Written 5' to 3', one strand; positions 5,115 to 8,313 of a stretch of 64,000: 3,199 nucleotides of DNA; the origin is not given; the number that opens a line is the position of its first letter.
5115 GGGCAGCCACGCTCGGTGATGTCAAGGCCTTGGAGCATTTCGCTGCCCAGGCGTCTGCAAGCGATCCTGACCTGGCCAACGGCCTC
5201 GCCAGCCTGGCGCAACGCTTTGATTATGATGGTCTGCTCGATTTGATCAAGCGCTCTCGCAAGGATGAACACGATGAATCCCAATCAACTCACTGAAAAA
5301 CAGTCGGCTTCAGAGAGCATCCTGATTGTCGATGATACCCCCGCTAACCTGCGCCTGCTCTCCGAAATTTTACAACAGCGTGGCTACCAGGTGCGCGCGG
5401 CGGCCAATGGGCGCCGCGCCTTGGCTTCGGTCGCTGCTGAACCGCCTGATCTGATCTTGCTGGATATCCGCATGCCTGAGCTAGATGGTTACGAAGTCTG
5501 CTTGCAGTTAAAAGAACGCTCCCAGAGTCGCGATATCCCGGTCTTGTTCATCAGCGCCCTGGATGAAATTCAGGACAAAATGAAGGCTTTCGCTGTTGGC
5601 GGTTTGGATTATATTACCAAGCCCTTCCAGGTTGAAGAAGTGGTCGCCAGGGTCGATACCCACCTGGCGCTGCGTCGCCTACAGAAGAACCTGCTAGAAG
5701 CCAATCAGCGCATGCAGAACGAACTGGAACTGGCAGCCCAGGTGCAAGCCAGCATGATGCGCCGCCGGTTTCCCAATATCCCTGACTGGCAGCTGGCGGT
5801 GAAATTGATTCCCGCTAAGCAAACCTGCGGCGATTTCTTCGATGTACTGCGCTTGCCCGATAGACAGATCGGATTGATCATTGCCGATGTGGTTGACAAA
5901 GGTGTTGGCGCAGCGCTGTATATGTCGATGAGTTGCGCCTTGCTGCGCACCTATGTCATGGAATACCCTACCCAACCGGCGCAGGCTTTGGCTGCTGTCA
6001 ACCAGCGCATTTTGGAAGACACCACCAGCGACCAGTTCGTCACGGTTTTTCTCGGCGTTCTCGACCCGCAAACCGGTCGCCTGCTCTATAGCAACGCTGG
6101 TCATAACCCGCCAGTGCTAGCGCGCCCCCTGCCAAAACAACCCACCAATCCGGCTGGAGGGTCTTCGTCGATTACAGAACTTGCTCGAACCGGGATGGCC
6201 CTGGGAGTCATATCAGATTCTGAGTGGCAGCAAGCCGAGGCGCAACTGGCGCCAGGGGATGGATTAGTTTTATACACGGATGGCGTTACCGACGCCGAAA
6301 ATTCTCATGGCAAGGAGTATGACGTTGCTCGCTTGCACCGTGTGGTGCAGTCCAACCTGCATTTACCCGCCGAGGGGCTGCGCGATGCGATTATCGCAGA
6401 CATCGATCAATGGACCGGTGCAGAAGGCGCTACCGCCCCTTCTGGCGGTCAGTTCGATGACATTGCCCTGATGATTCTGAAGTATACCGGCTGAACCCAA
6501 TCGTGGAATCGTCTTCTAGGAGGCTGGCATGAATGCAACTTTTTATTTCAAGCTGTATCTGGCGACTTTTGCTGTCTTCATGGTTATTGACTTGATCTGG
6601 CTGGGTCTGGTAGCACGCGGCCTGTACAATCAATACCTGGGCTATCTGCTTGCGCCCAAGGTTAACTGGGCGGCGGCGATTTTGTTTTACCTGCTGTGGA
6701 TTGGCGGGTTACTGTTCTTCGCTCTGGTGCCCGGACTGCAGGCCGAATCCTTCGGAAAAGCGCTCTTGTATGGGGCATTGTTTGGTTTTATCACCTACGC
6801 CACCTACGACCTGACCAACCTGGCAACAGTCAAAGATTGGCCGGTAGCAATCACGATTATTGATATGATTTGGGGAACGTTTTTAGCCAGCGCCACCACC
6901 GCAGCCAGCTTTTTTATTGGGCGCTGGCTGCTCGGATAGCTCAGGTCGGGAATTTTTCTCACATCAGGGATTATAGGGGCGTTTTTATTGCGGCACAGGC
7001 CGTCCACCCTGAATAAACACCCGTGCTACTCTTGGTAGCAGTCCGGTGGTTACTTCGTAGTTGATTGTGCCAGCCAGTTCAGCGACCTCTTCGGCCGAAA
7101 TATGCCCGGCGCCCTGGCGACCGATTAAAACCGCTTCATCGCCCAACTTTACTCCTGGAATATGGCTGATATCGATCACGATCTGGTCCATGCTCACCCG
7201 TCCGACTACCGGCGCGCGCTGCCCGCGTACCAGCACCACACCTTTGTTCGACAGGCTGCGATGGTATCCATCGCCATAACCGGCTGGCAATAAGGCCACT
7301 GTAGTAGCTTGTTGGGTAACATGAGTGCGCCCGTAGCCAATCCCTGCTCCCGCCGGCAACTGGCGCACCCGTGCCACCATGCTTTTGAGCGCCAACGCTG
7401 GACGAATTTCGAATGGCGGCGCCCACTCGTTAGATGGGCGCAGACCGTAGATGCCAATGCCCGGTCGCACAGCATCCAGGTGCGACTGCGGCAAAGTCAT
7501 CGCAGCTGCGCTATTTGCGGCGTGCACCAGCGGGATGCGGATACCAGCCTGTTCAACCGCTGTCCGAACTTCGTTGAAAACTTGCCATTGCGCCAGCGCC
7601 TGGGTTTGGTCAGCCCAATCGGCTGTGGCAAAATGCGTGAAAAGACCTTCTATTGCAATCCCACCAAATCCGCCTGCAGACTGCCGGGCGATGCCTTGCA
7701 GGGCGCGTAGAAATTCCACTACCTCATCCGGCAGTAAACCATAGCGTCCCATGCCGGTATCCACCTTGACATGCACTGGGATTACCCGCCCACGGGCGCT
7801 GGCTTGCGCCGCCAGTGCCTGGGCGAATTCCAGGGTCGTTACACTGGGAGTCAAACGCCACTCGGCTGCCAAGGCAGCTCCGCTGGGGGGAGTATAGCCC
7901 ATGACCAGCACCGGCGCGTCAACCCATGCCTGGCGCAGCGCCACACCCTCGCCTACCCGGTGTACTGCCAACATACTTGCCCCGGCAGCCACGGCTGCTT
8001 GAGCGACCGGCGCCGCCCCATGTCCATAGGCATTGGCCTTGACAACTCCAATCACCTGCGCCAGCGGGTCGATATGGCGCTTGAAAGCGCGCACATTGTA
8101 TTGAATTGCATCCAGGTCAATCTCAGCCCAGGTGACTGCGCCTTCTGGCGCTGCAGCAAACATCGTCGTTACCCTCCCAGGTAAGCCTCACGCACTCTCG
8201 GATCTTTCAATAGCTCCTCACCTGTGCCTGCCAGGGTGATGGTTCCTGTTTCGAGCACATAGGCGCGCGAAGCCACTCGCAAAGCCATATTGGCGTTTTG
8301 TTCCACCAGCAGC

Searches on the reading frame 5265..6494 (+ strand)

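Call 76: search_protein_families(library=pfam, proteins=[window:5265-6494:+], max_evalue=0.00001)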
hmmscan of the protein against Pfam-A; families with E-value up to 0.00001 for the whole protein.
window:5265-6494:+ (409 aa): 2 families
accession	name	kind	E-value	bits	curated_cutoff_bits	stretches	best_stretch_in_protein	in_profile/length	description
PF07228.17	SpoIIE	-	2.3e-46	158.6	25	1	198-407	1-191/192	Stage II sporulation protein E (SpoIIE)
PF00072.30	Response_reg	-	3.4e-31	108.1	30.2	1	19-130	1-110/111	Response regulator receiver domain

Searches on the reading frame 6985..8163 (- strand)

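Call 76: search_protein_families(library=pfam, proteins=[window:6985-8163:-], max_evalue=0.00001)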
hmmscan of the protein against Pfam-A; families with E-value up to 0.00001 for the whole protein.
window:6985-8163:- (392 aa): 2 families
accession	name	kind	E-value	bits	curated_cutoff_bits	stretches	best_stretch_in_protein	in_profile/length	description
PF01168.26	Ala_racemase_N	-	1.3e-69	234.8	24.1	1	15-243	1-220/220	Alanine racemase, N-terminal domain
PF00842.27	Ala_racemase_C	-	2.4e-46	156.9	25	1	257-382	2-126/127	Alanine racemase, C-terminal domain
